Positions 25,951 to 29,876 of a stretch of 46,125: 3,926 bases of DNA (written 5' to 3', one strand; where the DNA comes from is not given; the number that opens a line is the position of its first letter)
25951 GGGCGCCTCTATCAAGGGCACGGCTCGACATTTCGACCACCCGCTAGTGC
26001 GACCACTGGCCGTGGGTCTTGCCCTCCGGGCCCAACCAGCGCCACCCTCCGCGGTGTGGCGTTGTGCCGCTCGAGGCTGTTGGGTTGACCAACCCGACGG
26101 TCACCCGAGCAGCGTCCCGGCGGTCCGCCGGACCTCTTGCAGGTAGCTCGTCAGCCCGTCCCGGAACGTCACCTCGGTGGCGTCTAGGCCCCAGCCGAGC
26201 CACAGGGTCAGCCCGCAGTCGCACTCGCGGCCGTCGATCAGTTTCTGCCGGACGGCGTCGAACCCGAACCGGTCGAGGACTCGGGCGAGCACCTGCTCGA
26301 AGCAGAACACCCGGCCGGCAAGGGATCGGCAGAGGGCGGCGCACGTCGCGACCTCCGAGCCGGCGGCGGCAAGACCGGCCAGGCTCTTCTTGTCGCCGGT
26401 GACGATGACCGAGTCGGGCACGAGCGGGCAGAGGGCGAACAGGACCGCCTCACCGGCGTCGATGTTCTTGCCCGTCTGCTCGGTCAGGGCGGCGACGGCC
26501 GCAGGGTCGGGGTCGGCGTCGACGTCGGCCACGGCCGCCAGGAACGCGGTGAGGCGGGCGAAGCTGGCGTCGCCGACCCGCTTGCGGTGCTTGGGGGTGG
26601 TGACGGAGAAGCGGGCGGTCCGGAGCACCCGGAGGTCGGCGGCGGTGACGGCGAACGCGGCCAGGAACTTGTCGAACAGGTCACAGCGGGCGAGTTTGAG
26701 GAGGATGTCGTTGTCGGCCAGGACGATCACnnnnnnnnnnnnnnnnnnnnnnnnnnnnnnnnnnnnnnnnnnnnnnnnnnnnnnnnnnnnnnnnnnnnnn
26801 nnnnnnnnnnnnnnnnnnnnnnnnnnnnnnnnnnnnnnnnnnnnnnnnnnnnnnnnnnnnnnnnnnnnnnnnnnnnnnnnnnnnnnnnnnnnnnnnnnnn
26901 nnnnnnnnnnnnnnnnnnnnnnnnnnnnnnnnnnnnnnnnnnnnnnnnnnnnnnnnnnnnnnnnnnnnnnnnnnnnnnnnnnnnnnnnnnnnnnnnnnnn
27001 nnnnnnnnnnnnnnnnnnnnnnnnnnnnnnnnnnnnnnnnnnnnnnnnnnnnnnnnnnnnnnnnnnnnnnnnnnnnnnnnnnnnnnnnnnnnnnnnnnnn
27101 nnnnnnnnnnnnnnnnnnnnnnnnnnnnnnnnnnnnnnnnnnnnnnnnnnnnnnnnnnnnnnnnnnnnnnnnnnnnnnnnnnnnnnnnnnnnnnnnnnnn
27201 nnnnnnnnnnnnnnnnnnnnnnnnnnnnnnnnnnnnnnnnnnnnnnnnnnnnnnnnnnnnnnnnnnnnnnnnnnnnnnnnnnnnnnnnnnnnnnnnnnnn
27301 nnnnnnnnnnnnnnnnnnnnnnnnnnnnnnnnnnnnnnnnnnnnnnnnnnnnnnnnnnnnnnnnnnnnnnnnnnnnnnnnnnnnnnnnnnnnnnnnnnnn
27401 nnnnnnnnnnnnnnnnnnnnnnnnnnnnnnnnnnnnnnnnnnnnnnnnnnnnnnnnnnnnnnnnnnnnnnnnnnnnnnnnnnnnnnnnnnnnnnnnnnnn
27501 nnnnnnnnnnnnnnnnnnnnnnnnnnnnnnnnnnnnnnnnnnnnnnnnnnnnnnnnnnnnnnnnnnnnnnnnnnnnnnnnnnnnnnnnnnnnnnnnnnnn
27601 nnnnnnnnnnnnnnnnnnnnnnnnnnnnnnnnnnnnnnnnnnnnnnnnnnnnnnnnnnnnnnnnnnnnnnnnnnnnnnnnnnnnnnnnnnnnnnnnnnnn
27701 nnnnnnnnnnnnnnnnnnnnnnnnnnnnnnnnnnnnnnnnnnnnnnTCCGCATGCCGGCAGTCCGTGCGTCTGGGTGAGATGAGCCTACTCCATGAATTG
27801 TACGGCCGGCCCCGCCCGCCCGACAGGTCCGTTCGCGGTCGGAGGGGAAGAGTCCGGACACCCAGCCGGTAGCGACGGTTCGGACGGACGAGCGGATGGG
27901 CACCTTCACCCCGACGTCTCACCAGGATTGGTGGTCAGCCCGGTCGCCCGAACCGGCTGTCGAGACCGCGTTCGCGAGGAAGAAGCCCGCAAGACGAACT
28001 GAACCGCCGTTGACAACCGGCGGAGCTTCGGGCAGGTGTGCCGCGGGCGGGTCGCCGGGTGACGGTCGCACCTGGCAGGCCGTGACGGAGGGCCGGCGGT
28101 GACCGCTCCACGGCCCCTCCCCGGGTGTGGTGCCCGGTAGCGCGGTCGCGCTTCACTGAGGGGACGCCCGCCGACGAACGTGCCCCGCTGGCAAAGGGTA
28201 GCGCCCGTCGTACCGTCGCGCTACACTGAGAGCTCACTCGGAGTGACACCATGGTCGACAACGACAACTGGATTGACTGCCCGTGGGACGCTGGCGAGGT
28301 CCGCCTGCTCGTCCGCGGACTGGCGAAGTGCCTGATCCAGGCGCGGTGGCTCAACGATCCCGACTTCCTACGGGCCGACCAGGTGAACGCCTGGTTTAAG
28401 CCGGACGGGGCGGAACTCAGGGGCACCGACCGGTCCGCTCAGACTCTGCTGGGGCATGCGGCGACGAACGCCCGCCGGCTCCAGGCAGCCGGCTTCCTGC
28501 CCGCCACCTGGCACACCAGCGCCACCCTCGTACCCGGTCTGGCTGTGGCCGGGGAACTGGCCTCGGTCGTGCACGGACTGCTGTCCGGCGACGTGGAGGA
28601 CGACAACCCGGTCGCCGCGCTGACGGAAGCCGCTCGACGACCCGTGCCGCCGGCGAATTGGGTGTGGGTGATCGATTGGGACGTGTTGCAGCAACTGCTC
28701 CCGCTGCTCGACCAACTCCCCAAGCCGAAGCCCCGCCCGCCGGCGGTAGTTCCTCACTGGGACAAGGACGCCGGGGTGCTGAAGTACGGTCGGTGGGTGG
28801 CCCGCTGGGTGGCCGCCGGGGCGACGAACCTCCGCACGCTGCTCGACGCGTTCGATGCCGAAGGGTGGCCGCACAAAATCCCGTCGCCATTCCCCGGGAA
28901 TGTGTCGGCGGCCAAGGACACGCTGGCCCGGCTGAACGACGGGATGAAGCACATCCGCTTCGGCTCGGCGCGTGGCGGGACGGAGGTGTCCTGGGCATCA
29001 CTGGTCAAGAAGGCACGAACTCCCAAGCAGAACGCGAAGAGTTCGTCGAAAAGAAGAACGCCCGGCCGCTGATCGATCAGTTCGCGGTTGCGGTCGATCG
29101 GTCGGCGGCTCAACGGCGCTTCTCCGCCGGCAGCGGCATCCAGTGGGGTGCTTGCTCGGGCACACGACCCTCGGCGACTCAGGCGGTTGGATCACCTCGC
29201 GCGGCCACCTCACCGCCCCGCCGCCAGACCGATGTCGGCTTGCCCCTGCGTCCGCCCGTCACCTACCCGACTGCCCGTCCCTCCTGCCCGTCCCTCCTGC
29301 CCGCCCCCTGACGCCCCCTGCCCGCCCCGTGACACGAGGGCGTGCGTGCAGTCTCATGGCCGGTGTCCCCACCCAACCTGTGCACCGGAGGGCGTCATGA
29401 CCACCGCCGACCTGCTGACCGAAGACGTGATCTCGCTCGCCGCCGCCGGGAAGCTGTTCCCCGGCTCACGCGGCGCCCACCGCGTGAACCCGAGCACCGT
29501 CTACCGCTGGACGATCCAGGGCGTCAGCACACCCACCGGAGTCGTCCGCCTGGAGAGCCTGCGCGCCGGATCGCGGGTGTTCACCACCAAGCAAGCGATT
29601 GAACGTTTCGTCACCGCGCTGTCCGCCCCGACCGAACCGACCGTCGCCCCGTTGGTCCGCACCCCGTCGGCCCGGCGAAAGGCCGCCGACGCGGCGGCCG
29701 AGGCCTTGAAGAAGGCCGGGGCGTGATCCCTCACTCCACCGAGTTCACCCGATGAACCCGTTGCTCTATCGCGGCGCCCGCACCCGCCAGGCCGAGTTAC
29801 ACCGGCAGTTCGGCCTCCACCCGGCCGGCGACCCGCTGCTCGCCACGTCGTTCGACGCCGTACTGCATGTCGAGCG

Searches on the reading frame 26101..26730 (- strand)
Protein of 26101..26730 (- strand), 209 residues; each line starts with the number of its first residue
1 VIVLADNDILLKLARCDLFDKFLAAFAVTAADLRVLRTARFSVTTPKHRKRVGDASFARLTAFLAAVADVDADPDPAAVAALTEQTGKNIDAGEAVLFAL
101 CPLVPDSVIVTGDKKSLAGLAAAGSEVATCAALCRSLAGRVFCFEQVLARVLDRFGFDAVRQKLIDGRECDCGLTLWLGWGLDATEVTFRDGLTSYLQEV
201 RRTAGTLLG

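Call 9: search_protein_families(library=pfam, proteins=[window:26101-26730:-], max_evalue=0.01)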
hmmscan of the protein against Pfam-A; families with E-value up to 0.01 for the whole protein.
window:26101-26730:- (209 aa): 1 family
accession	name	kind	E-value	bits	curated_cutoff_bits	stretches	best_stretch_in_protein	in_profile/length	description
PF17918.6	TetR_C_15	-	0.00099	20.2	26.8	1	18-89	9-80/108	Tetracyclin repressor-like, C-terminal domain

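Call 24: search_protein_families(library=phrogs, proteins=[window:26101-26730:-], max_evalue=0.01)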
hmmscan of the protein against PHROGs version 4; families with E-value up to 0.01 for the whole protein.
window:26101-26730:- (209 aa): 1 family
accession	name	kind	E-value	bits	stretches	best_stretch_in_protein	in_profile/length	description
phrog_15597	-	unknown function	1e-26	94.8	1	1-202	1-200/212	-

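Call 25: search_protein_families(library=padloc, proteins=[window:26101-26730:-], max_evalue=0.01)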
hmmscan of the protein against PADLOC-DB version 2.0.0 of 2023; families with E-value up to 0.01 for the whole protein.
window:26101-26730:- (209 aa): 0 families

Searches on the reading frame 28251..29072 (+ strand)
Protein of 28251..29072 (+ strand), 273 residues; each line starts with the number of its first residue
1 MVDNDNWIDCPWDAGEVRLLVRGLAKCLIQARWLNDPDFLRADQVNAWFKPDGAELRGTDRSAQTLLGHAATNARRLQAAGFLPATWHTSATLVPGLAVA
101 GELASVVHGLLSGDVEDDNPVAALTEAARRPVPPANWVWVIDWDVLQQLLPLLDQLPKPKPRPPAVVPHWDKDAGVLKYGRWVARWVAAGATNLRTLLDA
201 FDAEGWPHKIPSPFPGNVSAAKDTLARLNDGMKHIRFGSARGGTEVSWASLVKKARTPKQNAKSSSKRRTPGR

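Call 9: search_protein_families(library=pfam, proteins=[window:28251-29072:+], max_evalue=0.01)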
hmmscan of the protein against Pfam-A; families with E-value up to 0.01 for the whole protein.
window:28251-29072:+ (273 aa): 0 families

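Call 24: search_protein_families(library=phrogs, proteins=[window:28251-29072:+], max_evalue=0.01)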
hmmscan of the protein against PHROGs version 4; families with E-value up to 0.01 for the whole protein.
window:28251-29072:+ (273 aa): 0 families

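Call 25: search_protein_families(library=padloc, proteins=[window:28251-29072:+], max_evalue=0.01)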
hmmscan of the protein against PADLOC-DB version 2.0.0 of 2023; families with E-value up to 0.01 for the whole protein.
window:28251-29072:+ (273 aa): 0 families

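Call 31: find_encoding_contigs(protein=window:28251-29072:+, flank=10000, max_places=8)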
Protein window:28251-29072:+ (273 aa): no gene with exactly this product is on record in the collection.

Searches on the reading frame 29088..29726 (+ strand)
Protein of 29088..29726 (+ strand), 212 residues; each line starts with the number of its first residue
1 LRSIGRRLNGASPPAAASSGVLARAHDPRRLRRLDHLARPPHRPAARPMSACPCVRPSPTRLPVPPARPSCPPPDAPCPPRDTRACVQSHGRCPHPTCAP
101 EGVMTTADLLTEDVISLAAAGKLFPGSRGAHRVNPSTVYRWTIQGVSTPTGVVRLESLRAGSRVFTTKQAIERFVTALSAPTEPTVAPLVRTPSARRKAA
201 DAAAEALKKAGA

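Call 9: search_protein_families(library=pfam, proteins=[window:29088-29726:+], max_evalue=0.01)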
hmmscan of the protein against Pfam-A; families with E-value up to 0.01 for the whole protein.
window:29088-29726:+ (212 aa): 1 family
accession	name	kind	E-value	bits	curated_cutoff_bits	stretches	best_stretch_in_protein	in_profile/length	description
PF07618.16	DUF1580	-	7.1e-09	35.6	24.4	1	117-177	2-55/57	Protein of unknown function (DUF1580)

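Call 24: search_protein_families(library=phrogs, proteins=[window:29088-29726:+], max_evalue=0.01)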
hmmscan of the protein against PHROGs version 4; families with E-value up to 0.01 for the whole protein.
window:29088-29726:+ (212 aa): 0 families

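Call 25: search_protein_families(library=padloc, proteins=[window:29088-29726:+], max_evalue=0.01)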
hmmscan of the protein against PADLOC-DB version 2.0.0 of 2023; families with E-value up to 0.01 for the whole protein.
window:29088-29726:+ (212 aa): 1 family
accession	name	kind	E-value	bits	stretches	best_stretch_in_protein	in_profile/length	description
PDLC02692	Orf5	-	0.0046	13.7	1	132-199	362-430/558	Orf5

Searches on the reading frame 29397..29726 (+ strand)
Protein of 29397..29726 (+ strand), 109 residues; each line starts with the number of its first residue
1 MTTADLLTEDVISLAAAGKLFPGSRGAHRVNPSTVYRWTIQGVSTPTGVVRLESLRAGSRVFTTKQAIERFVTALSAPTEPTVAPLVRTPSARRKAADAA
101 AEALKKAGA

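Call 32: find_encoding_contigs(protein=window:29397-29726:+, flank=10000, max_places=8)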
Protein window:29397-29726:+ (109 aa): no gene with exactly this product is on record in the collection.
